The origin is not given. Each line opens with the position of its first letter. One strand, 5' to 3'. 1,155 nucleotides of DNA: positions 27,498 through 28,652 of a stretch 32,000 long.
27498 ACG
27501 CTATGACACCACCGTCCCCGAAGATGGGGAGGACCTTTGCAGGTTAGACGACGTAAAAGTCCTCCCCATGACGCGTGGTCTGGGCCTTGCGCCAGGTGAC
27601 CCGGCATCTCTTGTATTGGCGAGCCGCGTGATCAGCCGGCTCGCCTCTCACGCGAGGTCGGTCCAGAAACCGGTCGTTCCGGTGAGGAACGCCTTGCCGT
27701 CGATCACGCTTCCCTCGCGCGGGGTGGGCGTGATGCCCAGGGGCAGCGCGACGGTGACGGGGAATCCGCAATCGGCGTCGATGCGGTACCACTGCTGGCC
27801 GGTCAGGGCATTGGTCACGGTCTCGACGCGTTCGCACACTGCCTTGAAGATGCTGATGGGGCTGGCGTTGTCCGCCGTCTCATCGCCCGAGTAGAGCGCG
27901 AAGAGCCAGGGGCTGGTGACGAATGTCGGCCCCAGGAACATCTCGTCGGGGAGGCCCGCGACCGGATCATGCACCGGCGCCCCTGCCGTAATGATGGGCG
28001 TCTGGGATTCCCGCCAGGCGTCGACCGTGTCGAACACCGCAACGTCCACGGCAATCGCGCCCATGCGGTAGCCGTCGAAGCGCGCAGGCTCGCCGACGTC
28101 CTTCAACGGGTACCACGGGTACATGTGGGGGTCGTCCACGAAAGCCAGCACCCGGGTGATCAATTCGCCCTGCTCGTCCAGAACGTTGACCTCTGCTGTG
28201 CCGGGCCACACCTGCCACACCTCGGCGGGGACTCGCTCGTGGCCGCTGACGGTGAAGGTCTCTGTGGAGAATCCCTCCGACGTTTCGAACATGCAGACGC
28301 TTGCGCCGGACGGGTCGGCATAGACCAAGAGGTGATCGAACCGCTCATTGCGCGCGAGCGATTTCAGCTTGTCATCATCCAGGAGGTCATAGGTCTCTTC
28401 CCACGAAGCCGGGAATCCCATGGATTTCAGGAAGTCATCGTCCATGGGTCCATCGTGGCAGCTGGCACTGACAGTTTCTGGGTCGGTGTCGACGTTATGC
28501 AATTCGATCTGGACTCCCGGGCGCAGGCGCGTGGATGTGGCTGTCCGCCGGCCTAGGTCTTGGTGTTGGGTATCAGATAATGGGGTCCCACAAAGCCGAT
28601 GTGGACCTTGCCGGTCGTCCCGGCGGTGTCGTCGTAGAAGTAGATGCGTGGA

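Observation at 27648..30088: Orphan two-gene cassette (511 aa + acidic 284 aa) of unknown function: candidate defence or toxin-immunity module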

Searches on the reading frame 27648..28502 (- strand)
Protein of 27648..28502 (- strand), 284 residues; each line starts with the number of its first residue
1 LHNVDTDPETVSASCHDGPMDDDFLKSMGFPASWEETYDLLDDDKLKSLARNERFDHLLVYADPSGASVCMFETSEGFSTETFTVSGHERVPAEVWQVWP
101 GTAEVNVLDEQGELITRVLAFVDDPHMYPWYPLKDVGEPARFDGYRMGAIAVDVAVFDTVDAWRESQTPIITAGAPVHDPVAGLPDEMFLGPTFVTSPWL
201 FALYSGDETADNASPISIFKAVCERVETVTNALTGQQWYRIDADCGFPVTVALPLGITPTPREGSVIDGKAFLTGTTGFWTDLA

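Call 3: search_protein_families(library=pfam, proteins=[window:27648-28502:-], max_evalue=1)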
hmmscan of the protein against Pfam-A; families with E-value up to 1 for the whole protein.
window:27648-28502:- (284 aa): 1 family
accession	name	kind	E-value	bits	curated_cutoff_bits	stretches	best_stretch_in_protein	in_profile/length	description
PF18418.7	AnkUBD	-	0.28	11.8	26.1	1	14-57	24-67/97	Ankyrin ubiquitin-binding domain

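Call 4: search_protein_families(library=padloc, proteins=[window:27648-28502:-], max_evalue=1)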
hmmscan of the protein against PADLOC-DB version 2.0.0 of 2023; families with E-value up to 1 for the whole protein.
window:27648-28502:- (284 aa): 0 families

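Call 5: search_protein_families(library=ncbifam, proteins=[window:27648-28502:-], max_evalue=1)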
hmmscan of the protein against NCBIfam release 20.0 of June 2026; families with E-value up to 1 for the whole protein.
window:27648-28502:- (284 aa): 0 families

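Call 6: search_protein_families(library=phrogs, proteins=[window:27648-28502:-], max_evalue=1)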
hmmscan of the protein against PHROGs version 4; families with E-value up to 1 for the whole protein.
window:27648-28502:- (284 aa): 0 families

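Call 8: find_homologous_proteins(query=window:27648-28502:-)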
Query window:27648-28502:- (284 aa): 17 proteins with E <= 0.001 among 1574 candidates.
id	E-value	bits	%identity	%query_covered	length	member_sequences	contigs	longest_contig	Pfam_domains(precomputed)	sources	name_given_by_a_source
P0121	5.3e-191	652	100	99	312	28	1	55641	-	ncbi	ncbi:hypothetical protein, partial [Propionibacterium freudenreichii]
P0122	1.5e-99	351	56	93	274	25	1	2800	-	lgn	-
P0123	9.3e-97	342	54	93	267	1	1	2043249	-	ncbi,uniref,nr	ncbi:hypothetical protein [Trueperella bialowiezensis]|uniref:Uncharacterized protein n=1 Tax=Truepe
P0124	7.5e-93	329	54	92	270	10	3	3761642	-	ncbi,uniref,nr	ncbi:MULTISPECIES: hypothetical protein [unclassified Actinomyces]|uniref:hypothetical protein n=1 T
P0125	1.9e-87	312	56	92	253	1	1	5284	-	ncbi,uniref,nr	ncbi:hypothetical protein [Actinomyces sp. MRS3W]|uniref:hypothetical protein n=1 Tax=Actinomyces sp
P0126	1.5e-86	309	52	93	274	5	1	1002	-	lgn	-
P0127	2.4e-85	305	60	77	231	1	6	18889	-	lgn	-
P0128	3.7e-80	288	52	92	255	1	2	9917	-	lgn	-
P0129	1.3e-75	273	47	92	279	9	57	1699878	-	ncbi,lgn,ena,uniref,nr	ncbi:hypothetical protein [Actinobaculum massiliense]|uniref:Uncharacterized protein n=1 Tax=Actinob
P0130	4.9e-68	248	48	89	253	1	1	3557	-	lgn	-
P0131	1.2e-67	247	52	79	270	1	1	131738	-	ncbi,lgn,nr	ncbi:MAG: hypothetical protein Q3979_03680 [Actinomycetaceae bacterium]|nr:hypothetical protein [Act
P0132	1.5e-65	240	46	93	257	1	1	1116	-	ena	-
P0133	6.1e-64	234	45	92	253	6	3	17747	-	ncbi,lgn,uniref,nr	ncbi:MAG: hypothetical protein MR522_09125 [Trueperella sp.]|uniref:hypothetical protein n=1 Tax=Tru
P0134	7.8e-52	195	38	92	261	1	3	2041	-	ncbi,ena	-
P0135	7.2e-49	185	38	93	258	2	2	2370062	-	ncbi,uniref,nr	ncbi:hypothetical protein [Corynebacterium pelargi]|uniref:Uncharacterized protein n=1 Tax=Corynebac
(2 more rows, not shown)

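Call 10: search_solved_structures(query=window:27648-28502:-, max_evalue=10)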
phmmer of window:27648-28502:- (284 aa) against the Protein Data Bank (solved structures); distinct sequences matched with E-value up to 10: 1.
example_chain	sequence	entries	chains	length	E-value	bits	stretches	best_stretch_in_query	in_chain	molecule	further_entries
3ter_A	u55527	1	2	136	0.52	12.9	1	209-249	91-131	Mammalian stromal interaction molecule-1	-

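Call 27: find_encoding_contigs(protein=P0123, flank=8000, max_places=3)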
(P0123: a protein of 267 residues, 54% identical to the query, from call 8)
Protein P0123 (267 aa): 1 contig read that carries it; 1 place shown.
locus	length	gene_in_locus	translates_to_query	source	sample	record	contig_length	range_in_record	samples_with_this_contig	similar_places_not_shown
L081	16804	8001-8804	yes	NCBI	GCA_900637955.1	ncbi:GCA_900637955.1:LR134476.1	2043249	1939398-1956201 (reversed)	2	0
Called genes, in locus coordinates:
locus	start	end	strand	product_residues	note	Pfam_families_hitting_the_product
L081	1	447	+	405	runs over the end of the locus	-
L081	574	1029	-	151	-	-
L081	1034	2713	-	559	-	-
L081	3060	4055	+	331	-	PF03061:4HBT, PF13279:4HBT_2 (faint), PF03061:4HBT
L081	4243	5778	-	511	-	PF01061:ABC2_membrane, PF12698:ABC2_membrane_3, PF01061:ABC2_membrane, PF12698:ABC2_membrane_3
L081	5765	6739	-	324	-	PF00005:ABC_tran, PF13304:AAA_21, PF13732:DrrA1-3_C (weak)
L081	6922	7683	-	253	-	-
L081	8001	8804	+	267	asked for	-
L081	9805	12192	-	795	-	PF05738:Cna_B, PF00746:Gram_pos_anchor (weak)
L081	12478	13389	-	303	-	-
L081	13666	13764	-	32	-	-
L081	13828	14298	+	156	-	-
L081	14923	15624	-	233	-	PF00300:His_Phos_1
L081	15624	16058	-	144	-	PF02410:RsfS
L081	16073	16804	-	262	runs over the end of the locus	-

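Call 28: find_encoding_contigs(protein=P0124, flank=8000, max_places=3)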
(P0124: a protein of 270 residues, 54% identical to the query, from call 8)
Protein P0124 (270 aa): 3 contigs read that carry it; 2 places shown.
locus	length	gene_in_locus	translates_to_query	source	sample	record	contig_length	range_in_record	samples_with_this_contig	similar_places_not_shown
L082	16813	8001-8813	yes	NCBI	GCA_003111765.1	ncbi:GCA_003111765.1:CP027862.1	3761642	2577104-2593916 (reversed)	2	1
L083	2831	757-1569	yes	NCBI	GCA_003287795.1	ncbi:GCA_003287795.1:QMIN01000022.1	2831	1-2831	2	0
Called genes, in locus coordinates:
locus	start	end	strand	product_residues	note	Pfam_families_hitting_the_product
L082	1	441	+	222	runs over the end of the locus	PF00436:SSB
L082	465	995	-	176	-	PF22552:TY-Chap3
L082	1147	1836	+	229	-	PF00005:ABC_tran, PF13304:AAA_21 (faint)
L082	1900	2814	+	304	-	PF18075:FtsX_ECD, PF02687:FtsX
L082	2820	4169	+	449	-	PF01551:Peptidase_M23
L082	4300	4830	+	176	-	PF01668:SmpB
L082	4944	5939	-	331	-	PF00248:Aldo_ket_red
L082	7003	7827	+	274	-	PF00376:MerR, PF13411:MerR_1, PF06445:GyrI-like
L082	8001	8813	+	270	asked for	-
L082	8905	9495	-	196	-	PF02525:Flavodoxin_2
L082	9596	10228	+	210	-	PF00440:TetR_N, PF17929:TetR_C_34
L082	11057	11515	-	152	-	-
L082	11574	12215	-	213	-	-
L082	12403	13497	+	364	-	PF00135:COesterase, PF20434:BD-FAE, PF07859:Abhydrolase_3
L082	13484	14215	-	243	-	PF00392:GntR, PF07729:FCD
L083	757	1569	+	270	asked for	-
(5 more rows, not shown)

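Call 39: predict_structure(alignment_id=A2)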
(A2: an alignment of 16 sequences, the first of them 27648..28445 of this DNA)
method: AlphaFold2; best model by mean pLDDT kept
length: 265 residues; sequences in the alignment: 16
mean_pLDDT: 92.0   pTM: 0.88
mean pLDDT of the five models: 92.0, 91.4, 91.3, 91.3, 91.2
residues with pLDDT >= 90: 213; 70-90: 37; 50-70: 11; < 50: 4
segments of 3 or more residues with pLDDT < 50: none
pLDDT, mean of each block of 10 residues (from residue 1): 83 91 90 92 96 92 93 97 97 96 97 93 97 97 92 68 71 94 93 93 98 97 98 95 98 97 68
secondary structure, 60 per line:
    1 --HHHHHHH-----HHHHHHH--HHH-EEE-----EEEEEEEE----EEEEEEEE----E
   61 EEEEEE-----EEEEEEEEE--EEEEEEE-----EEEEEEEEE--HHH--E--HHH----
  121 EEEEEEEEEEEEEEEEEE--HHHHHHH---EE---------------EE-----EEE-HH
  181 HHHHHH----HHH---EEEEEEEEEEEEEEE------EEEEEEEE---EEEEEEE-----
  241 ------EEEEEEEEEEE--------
elements in order: H3-9 H15-21 E28-30 E36-43 E48-55 E60-66 E72-80 E83-89 E95-103 E121-138 H141-147 E175-177 H179-186 E197-211 E218-225 E229-235 E247-257

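Call 47: fold_search(model_id=the predicted structure, library=pdb)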
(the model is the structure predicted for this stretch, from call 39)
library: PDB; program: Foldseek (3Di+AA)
matches with E <= 10: 965; with E <= 0.001: 0
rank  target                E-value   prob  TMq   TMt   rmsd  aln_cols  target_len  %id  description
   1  6drd_H                8.3e-02  0.33  0.18  0.29  13.5       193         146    9  RNA Pol II(G) (released 2018-10-17)
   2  2z4h_B                9.7e-02  0.11  0.14  0.18  25.1       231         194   10  Crystal structure of the Cpx pathway activator NlpE from Escherichia coli (released 2007-09-04)
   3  5m8c_B                9.7e-02  0.04  0.12  0.10  19.3       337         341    7  Spliceosome component (released 2018-02-28)
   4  1q12_A                1.3e-01  0.38  0.21  0.17   8.9       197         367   10  Crystal Structure of the ATP-bound E. coli MalK (released 2003-09-30)
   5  9l35_B                1.6e-01  0.08  0.16  0.14  18.0       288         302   10  Crystal structure of C45G9.5 protein from Caenorhabditis elegans (released 2025-12-17)
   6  5efv_C                1.6e-01  0.08  0.16  0.08  18.2       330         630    9  The host-recognition device of Staphylococcus aureus phage Phi11 (released 2016-05-25)
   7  4zb4_B                1.7e-01  0.04  0.12  0.10  19.2       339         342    7  Spliceosome component (released 2016-09-14)
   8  1osp_O                1.8e-01  0.06  0.15  0.16  21.9       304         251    9  CRYSTAL STRUCTURE OF OUTER SURFACE PROTEIN A OF BORRELIA BURGDORFERI COMPLEXED WITH A MURINE MONOCLONAL ANTIBODY FAB (released 1997-04-21)
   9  7yny_H                2.1e-01  0.04  0.13  0.11  25.0       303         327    6  Crystal structure of baculovirus LEF-3 from Helicoverpa armigera nucleopolyhedrovirus (released 2023-01-25)
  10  1h9s_B                2.2e-01  0.30  0.25  0.41   9.2       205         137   10  Molybdate bound complex of Dimop domain of ModE from E.coli (released 2001-06-19)
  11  8tvd_C                2.2e-01  0.23  0.15  0.16  11.2       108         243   12  Fab 221-11 in complex with OspA (released 2024-08-28)
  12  2r6g_A                2.3e-01  0.18  0.20  0.15   9.6       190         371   10  The Crystal Structure of the E. coli Maltose Transporter (released 2007-11-27)
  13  8bbe_E                2.3e-01  0.04  0.11  0.04  18.4       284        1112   12  Structure of the IFT-A complex; IFT-A2 module (released 2022-12-21)
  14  9hd7_O                2.3e-01  0.03  0.10  0.11  20.2       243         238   12  Cryo-EM structure of photosystem II C2S2M2L2 supercomplex from the green alga Chlorella ohadii (released 2025-11-12)
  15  6ted_H                2.6e-01  0.16  0.17  0.26  13.5       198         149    9  Structure of complete, activated transcription complex Pol II-DSIF-PAF-SPT6 uncovers allosteric elongation activation  (released 2020-07-22)
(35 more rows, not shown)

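Call 56: search_dna_similar(query=window:27648-28445:-, collection=plasmids, mode=protein, max_evalue=0.01, max_rows=20)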
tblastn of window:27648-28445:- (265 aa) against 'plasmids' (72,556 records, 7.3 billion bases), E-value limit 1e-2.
No match.

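Call 58: search_dna_similar(query=window:27648-28445:-, collection=phages, mode=protein, max_evalue=0.01, max_rows=20)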
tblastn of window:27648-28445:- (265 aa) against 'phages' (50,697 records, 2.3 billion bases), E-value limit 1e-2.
No match.

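Call 68: find_encoding_contigs(protein=P0129, flank=6000, max_places=3)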
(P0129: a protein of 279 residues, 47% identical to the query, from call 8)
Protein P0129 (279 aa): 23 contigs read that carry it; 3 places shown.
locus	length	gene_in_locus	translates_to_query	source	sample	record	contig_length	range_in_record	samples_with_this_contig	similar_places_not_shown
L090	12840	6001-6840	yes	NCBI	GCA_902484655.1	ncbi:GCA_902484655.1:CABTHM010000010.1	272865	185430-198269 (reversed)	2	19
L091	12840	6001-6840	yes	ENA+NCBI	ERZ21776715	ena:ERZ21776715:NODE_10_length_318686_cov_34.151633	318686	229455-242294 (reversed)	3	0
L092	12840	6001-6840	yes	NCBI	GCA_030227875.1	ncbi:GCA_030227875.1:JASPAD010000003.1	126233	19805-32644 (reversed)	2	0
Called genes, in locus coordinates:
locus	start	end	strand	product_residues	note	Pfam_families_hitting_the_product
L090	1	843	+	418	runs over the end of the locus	-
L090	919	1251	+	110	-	PF10724:DUF2516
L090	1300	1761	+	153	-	PF02580:Tyr_Deacylase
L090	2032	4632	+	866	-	PF02861:Clp_N, PF00004:AAA, PF17871:AAA_lid_9, PF00158:Sigma54_activat, PF07724:AAA_2, PF00004:AAA, PF07728:AAA_5, PF10431:ClpB_D2-small, +11 more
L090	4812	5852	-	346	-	PF03601:Cons_hypoth698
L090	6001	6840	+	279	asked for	-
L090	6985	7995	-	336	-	PF00268:Ribonuc_red_sm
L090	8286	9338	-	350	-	PF02126:PTE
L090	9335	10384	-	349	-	PF04657:DMT_YdcZ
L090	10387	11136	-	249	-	PF07090:GATase1_like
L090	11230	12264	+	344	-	PF00356:LacI, PF01381:HTH_3 (weak), PF00532:Peripla_BP_1, PF13407:Peripla_BP_4, PF13377:Peripla_BP_3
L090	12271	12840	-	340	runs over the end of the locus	PF01113:DapB_N (weak), PF19328:DAP_DH_C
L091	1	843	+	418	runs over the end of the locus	-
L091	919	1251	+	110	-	PF10724:DUF2516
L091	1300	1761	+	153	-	PF02580:Tyr_Deacylase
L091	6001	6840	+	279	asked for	-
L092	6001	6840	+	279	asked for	-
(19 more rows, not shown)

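Call 69: find_encoding_contigs(protein=P0135, flank=6000, max_places=2)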
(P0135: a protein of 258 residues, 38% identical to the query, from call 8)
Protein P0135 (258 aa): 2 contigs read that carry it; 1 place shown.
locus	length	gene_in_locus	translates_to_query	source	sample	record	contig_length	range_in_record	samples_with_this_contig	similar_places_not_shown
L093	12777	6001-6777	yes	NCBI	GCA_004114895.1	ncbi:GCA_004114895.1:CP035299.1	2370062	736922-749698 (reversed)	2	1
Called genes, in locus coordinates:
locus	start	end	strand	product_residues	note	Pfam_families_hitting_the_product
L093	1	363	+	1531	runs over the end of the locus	PF00310:GATase_2, PF04898:Glu_syn_central, PF01645:Glu_synthase, PF01493:GXGXG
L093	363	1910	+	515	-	PF14691:Fer4_20, PF01262:AlaDh_PNT_C (faint), PF00070:Pyr_redox (faint), PF01266:DAO (weak), PF07992:Pyr_redox_2, PF12831:FAD_oxidored, PF01593:Amino_oxidase, PF13450:NAD_binding_8, +3 more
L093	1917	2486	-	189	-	PF04239:DUF421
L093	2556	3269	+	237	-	PF01323:DSBA, PF13462:Thioredoxin_4 (faint)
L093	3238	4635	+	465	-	PF02826:2-Hacid_dh_C (faint), PF01266:DAO (faint), PF02737:3HCDH_N (faint), PF03486:HI0933_like (faint), PF07992:Pyr_redox_2, PF13738:Pyr_redox_3, PF00070:Pyr_redox, PF02852:Pyr_redox_dim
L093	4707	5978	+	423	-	PF07690:MFS_1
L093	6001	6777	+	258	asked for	-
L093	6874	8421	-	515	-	PF00171:Aldedh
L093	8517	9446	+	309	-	PF09995:MPAB_Lcp_cat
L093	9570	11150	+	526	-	PF00171:Aldedh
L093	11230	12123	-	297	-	PF09995:MPAB_Lcp_cat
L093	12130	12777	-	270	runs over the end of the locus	PF03486:HI0933_like (faint), PF07992:Pyr_redox_2 (weak), PF01134:GIDA (faint), PF12831:FAD_oxidored (weak), PF13450:NAD_binding_8 (weak), PF13738:Pyr_redox_3 (faint)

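Call 70: fold_search(model_id=the predicted structure, library=viral)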
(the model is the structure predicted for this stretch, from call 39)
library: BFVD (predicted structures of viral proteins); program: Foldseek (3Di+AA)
matches with E <= 10: 1120; with E <= 0.001: 0
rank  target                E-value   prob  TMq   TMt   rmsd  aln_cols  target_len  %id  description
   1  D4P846                1.8e-02  0.08  0.11  0.12  21.3       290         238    9  Gp71 [Rhodococcus phage ReqiPine5]
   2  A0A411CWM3            5.8e-02  0.08  0.14  0.09  21.3       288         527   11  (no name in the UniProt tables at hand)
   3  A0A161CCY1            7.6e-02  0.04  0.11  0.09  22.2       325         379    7  LEF-3 [Urbanus proteus nucleopolyhedrovirus]
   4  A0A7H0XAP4            9.5e-02  0.09  0.14  0.09  20.9       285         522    8  (no name in the UniProt tables at hand)
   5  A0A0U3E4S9            1.1e-01  0.38  0.16  0.34   7.2        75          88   19  Uncharacterized protein [Pseudomonas phage SM1]
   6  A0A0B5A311            1.1e-01  0.06  0.11  0.06  25.9       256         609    9  Long tail fiber distal subunit [Yersinia phage vB_YenM_TG1]
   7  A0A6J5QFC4            1.3e-01  0.06  0.12  0.07  23.7       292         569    8  Collagen triple helix repeat [uncultured Caudovirales phage]
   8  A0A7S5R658            1.6e-01  0.03  0.10  0.06  24.1       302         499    8  (no name in the UniProt tables at hand)
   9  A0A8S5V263            1.7e-01  0.28  0.13  0.26  10.1       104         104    8  Uncharacterized protein [Myoviridae sp. ctJ2i1]
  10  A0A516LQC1            1.7e-01  0.25  0.11  0.26  13.5        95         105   13  (no name in the UniProt tables at hand)
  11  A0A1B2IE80            1.7e-01  0.20  0.12  0.22  11.9        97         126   15  Uncharacterized protein [Erwinia phage vB_EamM_Kwan]
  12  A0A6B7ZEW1            1.7e-01  0.06  0.14  0.14  22.2       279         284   11  Uncharacterized protein [Klebsiella phage N1M2]
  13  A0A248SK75            1.8e-01  0.12  0.12  0.20  12.7        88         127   11  (no name in the UniProt tables at hand)
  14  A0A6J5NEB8            2.0e-01  0.07  0.11  0.07  22.5       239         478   14  Phage-like element PBSX protein, XkdF [uncultured Caudovirales phage]
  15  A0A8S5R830            2.0e-01  0.04  0.08  0.11  15.2       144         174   14  BIG2 domain-containing protein (Fragment) [virus sp. ctee23]
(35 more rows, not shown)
